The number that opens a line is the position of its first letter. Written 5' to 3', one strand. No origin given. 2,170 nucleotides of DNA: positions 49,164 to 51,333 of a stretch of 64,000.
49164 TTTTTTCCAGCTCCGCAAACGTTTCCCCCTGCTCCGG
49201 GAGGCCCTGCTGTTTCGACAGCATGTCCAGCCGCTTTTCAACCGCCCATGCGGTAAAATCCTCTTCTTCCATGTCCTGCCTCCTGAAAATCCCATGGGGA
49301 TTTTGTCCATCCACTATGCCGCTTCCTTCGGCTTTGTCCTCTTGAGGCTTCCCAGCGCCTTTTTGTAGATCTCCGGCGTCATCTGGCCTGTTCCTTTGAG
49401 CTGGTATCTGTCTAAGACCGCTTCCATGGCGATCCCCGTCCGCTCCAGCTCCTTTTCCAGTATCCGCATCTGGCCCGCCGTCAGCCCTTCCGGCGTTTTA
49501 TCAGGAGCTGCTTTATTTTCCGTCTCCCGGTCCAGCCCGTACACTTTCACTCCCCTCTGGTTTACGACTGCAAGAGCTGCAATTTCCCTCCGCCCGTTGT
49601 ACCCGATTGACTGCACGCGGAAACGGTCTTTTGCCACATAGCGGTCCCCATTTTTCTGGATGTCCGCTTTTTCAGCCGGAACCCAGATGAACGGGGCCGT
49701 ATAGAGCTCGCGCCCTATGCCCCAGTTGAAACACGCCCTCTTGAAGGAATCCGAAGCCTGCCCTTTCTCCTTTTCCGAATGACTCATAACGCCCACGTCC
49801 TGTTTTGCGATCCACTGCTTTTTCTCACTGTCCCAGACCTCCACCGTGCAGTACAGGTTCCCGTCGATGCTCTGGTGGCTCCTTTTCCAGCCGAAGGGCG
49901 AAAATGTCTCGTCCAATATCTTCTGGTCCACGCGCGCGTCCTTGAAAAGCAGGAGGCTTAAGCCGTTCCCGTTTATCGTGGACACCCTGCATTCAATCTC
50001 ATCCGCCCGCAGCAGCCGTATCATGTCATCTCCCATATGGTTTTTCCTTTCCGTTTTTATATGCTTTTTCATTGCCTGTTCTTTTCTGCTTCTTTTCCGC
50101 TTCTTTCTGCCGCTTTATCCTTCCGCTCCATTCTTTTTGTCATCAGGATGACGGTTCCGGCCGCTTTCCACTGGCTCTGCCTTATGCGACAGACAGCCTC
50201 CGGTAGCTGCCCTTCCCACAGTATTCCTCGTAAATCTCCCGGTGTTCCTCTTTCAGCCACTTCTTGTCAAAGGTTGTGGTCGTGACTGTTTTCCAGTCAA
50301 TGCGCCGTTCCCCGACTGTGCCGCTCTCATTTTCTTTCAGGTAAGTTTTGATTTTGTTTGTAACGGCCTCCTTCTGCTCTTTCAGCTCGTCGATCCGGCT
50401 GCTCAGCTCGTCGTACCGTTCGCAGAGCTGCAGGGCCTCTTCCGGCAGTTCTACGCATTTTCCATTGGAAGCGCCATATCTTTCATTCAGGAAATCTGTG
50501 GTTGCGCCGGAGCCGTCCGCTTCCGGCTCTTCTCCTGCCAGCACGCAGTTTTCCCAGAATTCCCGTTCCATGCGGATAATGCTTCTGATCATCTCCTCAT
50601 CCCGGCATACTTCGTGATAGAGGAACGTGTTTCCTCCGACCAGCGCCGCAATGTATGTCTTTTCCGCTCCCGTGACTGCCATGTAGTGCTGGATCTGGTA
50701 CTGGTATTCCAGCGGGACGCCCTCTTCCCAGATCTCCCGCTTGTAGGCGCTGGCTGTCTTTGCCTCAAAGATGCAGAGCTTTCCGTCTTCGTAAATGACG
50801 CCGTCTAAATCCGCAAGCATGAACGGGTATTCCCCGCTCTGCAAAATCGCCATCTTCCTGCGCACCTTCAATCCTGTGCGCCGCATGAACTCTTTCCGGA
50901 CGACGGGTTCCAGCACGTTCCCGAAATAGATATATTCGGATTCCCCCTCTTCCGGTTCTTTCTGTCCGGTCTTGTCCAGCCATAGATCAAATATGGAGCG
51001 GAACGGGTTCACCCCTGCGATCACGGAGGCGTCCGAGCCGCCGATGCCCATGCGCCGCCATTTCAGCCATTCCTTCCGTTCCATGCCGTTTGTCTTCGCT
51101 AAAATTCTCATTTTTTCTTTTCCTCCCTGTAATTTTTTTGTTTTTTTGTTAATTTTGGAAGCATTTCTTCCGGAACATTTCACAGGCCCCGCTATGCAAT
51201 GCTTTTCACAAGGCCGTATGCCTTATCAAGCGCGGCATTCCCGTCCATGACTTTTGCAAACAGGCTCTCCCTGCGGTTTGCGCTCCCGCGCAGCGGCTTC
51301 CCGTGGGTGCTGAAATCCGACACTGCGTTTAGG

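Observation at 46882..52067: Co-oriented cargo block Rpn nuclease, DUF5688, small ORF, Rad52 annealase, YqaJ exonuclease and DUF932: a leading-region or anti-defence-like module without any phage structural genes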

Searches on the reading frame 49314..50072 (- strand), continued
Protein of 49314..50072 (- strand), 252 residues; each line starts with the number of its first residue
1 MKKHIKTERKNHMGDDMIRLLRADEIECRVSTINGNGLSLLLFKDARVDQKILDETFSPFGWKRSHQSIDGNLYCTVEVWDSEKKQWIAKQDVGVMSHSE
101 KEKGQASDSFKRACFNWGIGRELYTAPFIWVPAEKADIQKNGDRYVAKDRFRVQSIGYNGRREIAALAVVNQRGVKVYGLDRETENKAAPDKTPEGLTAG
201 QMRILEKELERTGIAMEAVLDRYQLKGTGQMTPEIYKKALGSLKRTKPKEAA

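Call 87: search_dna_similar(query=window:49314-50072:-, collection=phages, mode=protein, max_rows=15)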
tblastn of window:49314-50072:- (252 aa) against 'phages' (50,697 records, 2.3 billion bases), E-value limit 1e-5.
Records with a match: 39; places in all: 39; records where one place covers at least 80% of the query: 4.
Best place of each record, by identity: <60% 39.
By first word of the organism name: Lactococcus 14; Bacteriophage 7; Fusobacterium 3; bajarodcaudo 3; Rhizobium 3; Ruminococcus 2; Vibrio 2; Butyrivibrio 1; Dulem 1; Flavonifractor 1; and 2 more.
By host as written in the record: - 12; Lactococcus lactis 3; [Ruminococcus] gnavus ATCC 29149 2; Lactococcus lactis P335 2; Butyrivibrio fibrisolvens DSM 3071 1; Fusobacterium nucleatum 7_1 1; Lemur catta 1; Fusobacterium necrophorum 1; and 16 more.
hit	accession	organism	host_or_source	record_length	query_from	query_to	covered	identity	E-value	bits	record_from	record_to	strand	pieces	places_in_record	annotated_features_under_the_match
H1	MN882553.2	Butyrivibrio virus Ceridwen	Butyrivibrio fibrisolvens DSM 3071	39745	4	247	97%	44.9%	6e-59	206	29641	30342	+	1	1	hypothetical protein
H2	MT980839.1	Ruminococcus phage phiRgPS_6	[Ruminococcus] gnavus ATCC 29149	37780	18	243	90%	46.1%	7e-60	209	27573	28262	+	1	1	gp38: Rad52/22 family single-strand annealing protein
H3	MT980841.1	Ruminococcus phage phiRM10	[Ruminococcus] gnavus ATCC 29149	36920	18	243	90%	45.3%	5e-59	206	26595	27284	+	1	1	gp37: Rad52/22 family single-strand annealing protein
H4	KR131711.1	Fusobacterium phage Funu2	Fusobacterium nucleatum 7_1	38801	18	239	88%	43.3%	5e-46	169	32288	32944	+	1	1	hypothetical protein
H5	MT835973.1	Bacteriophage sp.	human fecal samples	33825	18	171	61%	59.1%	2e-52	187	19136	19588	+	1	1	record has no annotation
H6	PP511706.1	Dulem virus 30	Lemur catta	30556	17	171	62%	55.4%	2e-48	176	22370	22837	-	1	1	DNA repair protein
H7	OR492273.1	Fusobacterium phage phiBB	Fusobacterium necrophorum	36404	18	206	75%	44.0%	6e-42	157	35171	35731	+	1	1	hypothetical protein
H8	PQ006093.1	bajarodcaudo virus 2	Neotoma bryanti feces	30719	18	191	69%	46.1%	1e-38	148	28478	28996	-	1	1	hypothetical protein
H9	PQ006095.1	bajarodcaudo virus 4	Peromyscus fraterculus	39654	17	186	67%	47.0%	3e-42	159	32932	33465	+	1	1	hypothetical protein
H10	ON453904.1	Flavonifractor phage Chenonceau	Flavonifractor plautii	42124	16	203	75%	42.0%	2e-38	147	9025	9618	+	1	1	Erf-like ssDNA annealing protein | hypothetical protein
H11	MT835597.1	Bacteriophage sp.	human fecal samples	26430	15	175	64%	47.7%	3e-30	124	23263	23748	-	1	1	record has no annotation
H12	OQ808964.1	Fusobacterium phage vB_FnuS_FNU4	Fusobacterium nucleatum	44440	18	178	64%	46.6%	2e-41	156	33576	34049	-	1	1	putative Rad52/22 family double-strand break repair protein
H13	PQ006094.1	bajarodcaudo virus 3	Neotoma bryanti feces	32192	18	171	61%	47.4%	9e-38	145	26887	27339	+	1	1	hypothetical protein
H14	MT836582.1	Bacteriophage sp.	human fecal samples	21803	20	174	62%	45.5%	1e-35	139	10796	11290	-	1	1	record has no annotation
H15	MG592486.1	Vibrio phage 1.112.O._10N.286.46.B11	Vibrio lentus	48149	16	187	68%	39.7%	2e-30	124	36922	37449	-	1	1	Rad52/22 family double-strand break repair protein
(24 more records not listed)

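Call 88: search_dna_similar(query=window:49314-50072:-, collection=plasmids, mode=protein, max_rows=15)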
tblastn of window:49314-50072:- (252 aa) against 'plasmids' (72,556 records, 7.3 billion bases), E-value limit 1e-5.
Records with a match: 32; places in all: 32; records where one place covers at least 80% of the query: 4.
Best place of each record, by identity: <60% 32.
By first word of the organism name: Clostridium 14; Thermus 7; Cytobacillus 5; Niallia 1; Allomeiothermus 1; Sutcliffiella 1; Bacillus 1; Rossellomorea 1; Subdoligranulum 1.
By predicted mobility (MOB-suite, as given by PLSDB): non-mobilizable 32.
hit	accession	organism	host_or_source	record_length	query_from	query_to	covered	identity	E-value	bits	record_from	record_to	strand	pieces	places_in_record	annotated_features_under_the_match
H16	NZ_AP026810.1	Clostridium tetani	soil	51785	18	247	91%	45.8%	1e-56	201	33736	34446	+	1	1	hypothetical protein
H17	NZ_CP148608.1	Clostridium perfringens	Homo sapiens,single cell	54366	11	177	66%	53.3%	1e-51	187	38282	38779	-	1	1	hypothetical protein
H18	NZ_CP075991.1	Clostridium perfringens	feces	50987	15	177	65%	53.4%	7e-52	187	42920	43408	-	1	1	hypothetical protein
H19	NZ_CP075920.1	Clostridium perfringens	sludge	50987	15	177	65%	53.4%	7e-52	187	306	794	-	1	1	hypothetical protein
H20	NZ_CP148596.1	Clostridium perfringens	Homo sapiens,single cell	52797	15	177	65%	53.4%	7e-52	187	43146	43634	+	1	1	hypothetical protein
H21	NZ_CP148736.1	Clostridium perfringens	-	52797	15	177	65%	53.4%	7e-52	187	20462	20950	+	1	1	hypothetical protein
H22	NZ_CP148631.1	Clostridium perfringens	Homo sapiens,single cell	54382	15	177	65%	53.4%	7e-52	187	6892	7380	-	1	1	hypothetical protein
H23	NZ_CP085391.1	Cytobacillus firmus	single cell,soil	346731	23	232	83%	27.9%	3e-7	59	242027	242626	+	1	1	Rad52/Rad22 family DNA repair protein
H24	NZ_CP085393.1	Cytobacillus oceanisediminis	single cell,soil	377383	23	232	83%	27.9%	3e-7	59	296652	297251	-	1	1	Rad52/Rad22 family DNA repair protein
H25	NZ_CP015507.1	Cytobacillus oceanisediminis 2691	seawater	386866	23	232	83%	27.9%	3e-7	59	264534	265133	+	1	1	Rad52/Rad22 family DNA repair protein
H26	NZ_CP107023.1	Clostridium beijerinckii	cell culture,cell pellet of fermenting ...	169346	2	138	54%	34.5%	4e-10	67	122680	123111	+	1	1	Rad52/Rad22 family DNA repair protein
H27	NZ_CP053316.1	Niallia circulans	cell culture,purple rhizosphere soil ...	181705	2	158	62%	29.2%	3e-8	61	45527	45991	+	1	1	Rad52/Rad22 family DNA repair protein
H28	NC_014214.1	Allomeiothermus silvanus DSM 9946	hot spring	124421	6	150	58%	31.4%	1e-10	68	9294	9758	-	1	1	Rad52/Rad22 family DNA repair protein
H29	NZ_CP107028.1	Cytobacillus firmus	whole organism,soil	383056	23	158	54%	32.6%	6e-8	61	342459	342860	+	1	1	Rad52/Rad22 family DNA repair protein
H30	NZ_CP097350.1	Cytobacillus pseudoceanisediminis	cell culture,hot underground spring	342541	25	154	52%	32.6%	6e-7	57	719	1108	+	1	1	Rad52/Rad22 family DNA repair protein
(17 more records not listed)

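Call 89: get_annotated_region(hit=H2, flank=5000)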
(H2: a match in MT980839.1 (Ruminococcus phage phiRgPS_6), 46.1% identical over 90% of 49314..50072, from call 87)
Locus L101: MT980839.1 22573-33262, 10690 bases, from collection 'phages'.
description: Ruminococcus phage phiRgPS_6, complete genome.
organism: Ruminococcus phage phiRgPS_6 (NCBI taxid 2772521)
taxonomy: Viruses; Duplodnaviria; Heunggongvirae; Uroviricota; Caudoviricetes
host: [Ruminococcus] gnavus ATCC 29149; source: human feces; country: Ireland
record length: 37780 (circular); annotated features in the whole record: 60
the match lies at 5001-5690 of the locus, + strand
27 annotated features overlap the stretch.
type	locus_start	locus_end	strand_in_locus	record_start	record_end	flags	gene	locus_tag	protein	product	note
CDS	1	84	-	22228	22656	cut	gp22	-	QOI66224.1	hypothetical protein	gp41 [Listeria phage B054]/transcriptional regulator, HTH cro type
CDS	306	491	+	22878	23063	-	gp23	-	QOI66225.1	transcriptional regulator, HTH cro type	-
CDS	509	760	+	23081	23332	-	gp24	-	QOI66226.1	hypothetical protein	-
CDS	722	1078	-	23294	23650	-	gp25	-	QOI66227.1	hypothetical protein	-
CDS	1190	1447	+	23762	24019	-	gp26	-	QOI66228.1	hypothetical protein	-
CDS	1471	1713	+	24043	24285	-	gp27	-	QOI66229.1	hypothetical protein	-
CDS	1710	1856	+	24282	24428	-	gp28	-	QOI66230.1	hypothetical protein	-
CDS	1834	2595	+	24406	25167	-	gp29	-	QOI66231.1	DNA-binding anti-repressor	DNA-binding anti-repressor [Paenibacillus phage Vegas]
CDS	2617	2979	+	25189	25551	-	gp30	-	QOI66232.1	coiled coil segment-containing protein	-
CDS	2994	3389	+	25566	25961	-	gp31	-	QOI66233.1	hypothetical protein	-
CDS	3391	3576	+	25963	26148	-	gp32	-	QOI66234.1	hypothetical protein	-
CDS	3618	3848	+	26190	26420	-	gp33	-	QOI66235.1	regulatory protein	Regulatory phage protein cox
CDS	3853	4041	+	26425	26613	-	gp34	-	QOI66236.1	transmembrane domain containing protein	-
CDS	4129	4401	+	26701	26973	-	gp35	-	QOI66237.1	hypothetical protein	-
CDS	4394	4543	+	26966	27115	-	gp36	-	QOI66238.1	hypothetical protein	-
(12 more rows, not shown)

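Call 90: get_annotated_region(hit=H1, flank=5000)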
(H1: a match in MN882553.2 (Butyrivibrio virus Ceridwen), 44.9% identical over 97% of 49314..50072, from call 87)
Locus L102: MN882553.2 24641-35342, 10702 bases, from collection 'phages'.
description: Butyrivibrio virus Ceridwen, complete genome.
organism: Butyrivibrio virus Ceridwen (NCBI taxid 2696359)
taxonomy: Viruses; Duplodnaviria; Heunggongvirae; Uroviricota; Caudoviricetes
host: Butyrivibrio fibrisolvens DSM 3071; source: -; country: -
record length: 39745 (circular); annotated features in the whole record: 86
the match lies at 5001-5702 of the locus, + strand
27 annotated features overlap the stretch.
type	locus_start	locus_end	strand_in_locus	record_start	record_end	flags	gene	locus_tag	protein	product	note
CDS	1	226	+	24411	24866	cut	-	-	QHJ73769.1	hypothetical protein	Hypothetical coding region with unknown function. ORF predicted by GeneMarkS-2, Glimmer3, Phanotate-v1.1.2, ...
regulatory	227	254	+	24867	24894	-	-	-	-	promoter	promoter predicted by PhagePromoter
CDS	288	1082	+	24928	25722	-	-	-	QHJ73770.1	hypothetical protein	Similar to uncharacterised hypothetical protein in Acinetobacter phage AP22 (1187128.I2GUC6_9CAUD, YP_006383769.1). ORF ...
CDS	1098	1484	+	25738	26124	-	-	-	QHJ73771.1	hypothetical protein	Hypothetical coding region with unknown function. ORF predicted by GeneMarkS-2, Glimmer3, Phanotate-v1.1.2, ...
CDS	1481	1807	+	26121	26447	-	-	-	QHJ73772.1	hypothetical protein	Hypothetical coding region with unknown function. ORF predicted by GeneMarkS-2, Glimmer3, Phanotate-v1.1.2, ...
CDS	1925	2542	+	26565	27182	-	-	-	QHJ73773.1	hypothetical protein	Similar to uncharacterised hypothetical protein Mycobacterium phage ShedlockHolmes (YP_009202728.1). ORF predicted by ...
CDS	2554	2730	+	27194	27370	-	-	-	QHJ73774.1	hypothetical protein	Hypothetical coding region with unknown function. ORF predicted by GeneMarkS-2, Glimmer3, Phanotate-v1.1.2, ...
CDS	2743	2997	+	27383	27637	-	-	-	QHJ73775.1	hypothetical protein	Hypothetical coding region with unknown function. ORF predicted by GeneMarkS-2, Glimmer3, Phanotate-v1.1.2, ...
regulatory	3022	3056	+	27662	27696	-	-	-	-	terminator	Predicted by FindTerm v2.8.1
regulatory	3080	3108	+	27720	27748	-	-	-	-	promoter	promoter predicted by PhagePromoter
CDS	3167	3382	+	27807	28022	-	-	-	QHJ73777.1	putative XRE family transcriptional inhibitor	Similar to putative XRE family transcriptional inhibitor in Streptococcus phage JX01 (1225806.J7KK54_9CAUD, VOG4543, ...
CDS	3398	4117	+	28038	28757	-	-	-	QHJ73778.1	putative antirepressor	Similar to putative phage antirepressor in Streptococcus phage phi891591 (VOG4552, AGF87586.1). Pfam (PF03374.14). ORF ...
CDS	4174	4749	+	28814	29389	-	-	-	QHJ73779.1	putative lysin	Pfam Cell wall hydrolase (PF07486.12). ORF predicted by GeneMarkS-2, Glimmer3, Phanotate-v1.1.2, Prodigal-v2.6.3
CDS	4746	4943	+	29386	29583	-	-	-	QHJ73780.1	hypothetical protein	Hypothetical coding region with unknown function. ORF predicted by GeneMarkS-2, Glimmer3, Phanotate-v1.1.2, ...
CDS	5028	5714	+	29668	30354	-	-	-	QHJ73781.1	hypothetical protein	Hypothetical coding region with unknown function. ORF predicted by GeneMarkS-2, Glimmer3, Phanotate-v1.1.2, ...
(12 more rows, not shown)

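Call 105: search_protein_families(library=padloc, proteins=[window:49314-50072:-], max_evalue=0.01)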
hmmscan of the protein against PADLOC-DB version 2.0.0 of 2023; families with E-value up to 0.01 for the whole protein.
window:49314-50072:- (252 aa): 0 families

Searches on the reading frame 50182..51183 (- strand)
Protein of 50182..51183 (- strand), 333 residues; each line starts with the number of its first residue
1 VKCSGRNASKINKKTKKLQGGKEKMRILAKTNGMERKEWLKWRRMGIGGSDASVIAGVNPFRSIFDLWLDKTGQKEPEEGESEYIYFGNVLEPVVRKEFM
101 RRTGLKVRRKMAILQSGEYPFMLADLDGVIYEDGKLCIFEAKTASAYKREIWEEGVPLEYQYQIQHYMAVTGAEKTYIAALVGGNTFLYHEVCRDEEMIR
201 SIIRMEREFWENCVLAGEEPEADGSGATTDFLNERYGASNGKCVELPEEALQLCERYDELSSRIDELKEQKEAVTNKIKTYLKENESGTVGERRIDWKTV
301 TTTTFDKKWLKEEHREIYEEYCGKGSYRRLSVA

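Call 4: search_protein_families(library=pfam, proteins=[window:50182-51183:-], max_evalue=0.01)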
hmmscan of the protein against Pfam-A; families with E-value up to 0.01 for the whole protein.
window:50182-51183:- (333 aa): 2 families
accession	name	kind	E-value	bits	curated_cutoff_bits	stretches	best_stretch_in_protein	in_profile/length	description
PF09588.16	YqaJ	-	2e-38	132.4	22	1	38-174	1-150/150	YqaJ-like viral recombinase domain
PF00244.26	14-3-3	-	0.0092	16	33.2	0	251-323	5-78/223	14-3-3 protein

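Call 5: search_protein_families(library=ncbifam, proteins=[window:50182-51183:-], max_evalue=0.01)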
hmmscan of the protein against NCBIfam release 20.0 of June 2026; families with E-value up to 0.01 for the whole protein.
window:50182-51183:- (333 aa): 3 families
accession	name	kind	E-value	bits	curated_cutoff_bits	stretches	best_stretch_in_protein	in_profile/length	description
TIGR03033.1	phage_rel_nuc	subfamily_domain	4.6e-34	117.8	68.05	1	35-184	5-153/153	lambda-exonuclease family protein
NF045870.1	MAGa7180_fam_nucl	equivalog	3.9e-09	36.1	225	1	30-181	25-181/272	MAGa7180 family putative nuclease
TIGR00372.1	cas4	equivalog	0.0053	16.6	65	0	67-176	16-114/180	CRISPR-associated protein Cas4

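Call 6: search_protein_families(library=phrogs, proteins=[window:50182-51183:-], max_evalue=0.001)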
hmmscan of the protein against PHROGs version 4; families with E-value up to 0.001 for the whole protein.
window:50182-51183:- (333 aa): 6 families
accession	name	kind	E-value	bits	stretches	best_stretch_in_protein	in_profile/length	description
phrog_434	-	DNA, RNA and nucleotide metabolism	3.7e-104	349.9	1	15-332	36-361/372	RecE-like recombination exonuclease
phrog_8474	-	unknown function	3.6e-09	37.3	1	27-60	15-48/48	-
phrog_1956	-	unknown function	1.2e-08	36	1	259-332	16-90/93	-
phrog_6244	-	unknown function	2.2e-08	35.6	1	245-325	12-95/107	-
phrog_19855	-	head and packaging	3.1e-07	29.3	1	37-186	467-611/1257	virion structural protein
phrog_149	-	DNA, RNA and nucleotide metabolism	5e-06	26.1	1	72-214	646-794/1242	exonuclease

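Call 105: search_protein_families(library=padloc, proteins=[window:50182-51183:-], max_evalue=0.01)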
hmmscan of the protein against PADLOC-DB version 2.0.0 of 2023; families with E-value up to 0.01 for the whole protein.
window:50182-51183:- (333 aa): 1 family
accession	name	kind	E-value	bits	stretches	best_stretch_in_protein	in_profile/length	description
PDLC00943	Cas4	-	0.0014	16.6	1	67-176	16-114/180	CRISPR-associated protein Cas4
